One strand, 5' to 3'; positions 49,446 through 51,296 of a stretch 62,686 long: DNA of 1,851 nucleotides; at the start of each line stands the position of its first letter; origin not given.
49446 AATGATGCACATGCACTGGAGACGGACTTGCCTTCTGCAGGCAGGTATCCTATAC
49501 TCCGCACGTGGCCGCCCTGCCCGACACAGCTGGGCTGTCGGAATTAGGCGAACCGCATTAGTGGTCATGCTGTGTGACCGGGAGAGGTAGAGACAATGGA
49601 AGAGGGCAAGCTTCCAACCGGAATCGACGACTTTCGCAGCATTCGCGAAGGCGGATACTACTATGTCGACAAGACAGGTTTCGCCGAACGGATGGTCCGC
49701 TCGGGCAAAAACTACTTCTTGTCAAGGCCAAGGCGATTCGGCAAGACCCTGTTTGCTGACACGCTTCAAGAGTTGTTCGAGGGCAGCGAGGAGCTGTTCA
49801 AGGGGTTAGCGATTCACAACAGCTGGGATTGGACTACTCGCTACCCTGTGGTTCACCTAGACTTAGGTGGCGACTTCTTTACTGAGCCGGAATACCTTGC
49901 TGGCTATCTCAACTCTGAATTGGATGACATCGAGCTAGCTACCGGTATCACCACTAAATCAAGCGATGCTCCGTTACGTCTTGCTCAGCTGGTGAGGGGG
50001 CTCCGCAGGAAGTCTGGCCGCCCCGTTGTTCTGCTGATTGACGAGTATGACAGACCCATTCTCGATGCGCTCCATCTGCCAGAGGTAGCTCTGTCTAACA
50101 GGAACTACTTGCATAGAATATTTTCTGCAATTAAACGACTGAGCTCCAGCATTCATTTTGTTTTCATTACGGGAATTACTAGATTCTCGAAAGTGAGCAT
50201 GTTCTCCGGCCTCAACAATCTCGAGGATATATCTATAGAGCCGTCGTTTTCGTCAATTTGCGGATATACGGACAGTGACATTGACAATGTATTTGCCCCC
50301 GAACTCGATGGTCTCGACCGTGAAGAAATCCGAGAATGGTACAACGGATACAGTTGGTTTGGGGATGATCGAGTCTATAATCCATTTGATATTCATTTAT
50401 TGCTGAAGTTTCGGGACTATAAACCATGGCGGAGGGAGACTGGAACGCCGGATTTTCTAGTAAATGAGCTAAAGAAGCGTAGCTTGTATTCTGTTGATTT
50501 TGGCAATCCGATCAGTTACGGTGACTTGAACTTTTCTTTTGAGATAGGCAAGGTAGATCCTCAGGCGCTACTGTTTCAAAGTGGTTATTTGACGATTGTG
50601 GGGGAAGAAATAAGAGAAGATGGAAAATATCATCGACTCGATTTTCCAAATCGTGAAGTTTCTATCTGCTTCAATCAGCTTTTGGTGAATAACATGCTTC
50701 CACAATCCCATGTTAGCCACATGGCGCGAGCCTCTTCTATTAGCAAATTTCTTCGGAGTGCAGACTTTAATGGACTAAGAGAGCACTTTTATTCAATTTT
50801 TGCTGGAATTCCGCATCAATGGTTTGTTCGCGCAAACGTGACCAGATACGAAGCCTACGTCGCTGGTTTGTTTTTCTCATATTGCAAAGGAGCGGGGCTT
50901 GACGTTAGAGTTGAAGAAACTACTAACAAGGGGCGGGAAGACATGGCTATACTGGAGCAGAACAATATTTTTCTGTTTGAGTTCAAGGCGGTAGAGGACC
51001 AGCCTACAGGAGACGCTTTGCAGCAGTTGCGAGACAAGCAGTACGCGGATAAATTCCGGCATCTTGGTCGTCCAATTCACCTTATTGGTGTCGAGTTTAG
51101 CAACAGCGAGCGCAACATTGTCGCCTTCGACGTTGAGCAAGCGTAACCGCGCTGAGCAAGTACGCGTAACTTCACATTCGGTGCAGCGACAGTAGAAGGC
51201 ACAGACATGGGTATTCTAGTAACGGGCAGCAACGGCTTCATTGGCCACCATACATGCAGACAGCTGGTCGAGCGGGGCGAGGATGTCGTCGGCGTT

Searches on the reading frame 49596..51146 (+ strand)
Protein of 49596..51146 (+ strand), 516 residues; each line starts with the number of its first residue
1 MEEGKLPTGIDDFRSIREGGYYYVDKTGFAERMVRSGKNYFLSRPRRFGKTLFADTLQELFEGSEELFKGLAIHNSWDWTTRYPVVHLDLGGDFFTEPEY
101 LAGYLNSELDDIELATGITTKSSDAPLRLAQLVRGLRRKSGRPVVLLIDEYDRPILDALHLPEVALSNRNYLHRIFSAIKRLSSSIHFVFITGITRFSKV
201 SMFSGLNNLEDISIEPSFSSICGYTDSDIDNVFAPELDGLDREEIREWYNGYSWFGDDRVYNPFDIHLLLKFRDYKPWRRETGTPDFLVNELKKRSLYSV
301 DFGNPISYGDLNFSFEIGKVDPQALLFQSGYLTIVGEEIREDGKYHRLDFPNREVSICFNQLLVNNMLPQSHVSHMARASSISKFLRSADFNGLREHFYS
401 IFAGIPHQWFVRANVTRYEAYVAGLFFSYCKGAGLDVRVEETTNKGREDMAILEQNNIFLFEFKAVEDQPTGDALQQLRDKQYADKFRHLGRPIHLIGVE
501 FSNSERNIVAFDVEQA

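Call 13: search_protein_families(library=pfam, proteins=[window:49596-51146:+], max_evalue=0.01)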
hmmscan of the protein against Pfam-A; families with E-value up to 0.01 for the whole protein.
window:49596-51146:+ (516 aa): 2 families
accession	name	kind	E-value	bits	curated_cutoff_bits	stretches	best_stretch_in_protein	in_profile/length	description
PF09820.16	AAA-ATPase_like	-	1.4e-57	195.2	26.1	1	7-203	1-201/201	Predicted AAA-ATPase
PF08011.17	PDDEXK_9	-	3.3e-19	69.2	25.5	1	418-509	2-103/105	PD-(D/E)XK nuclease superfamily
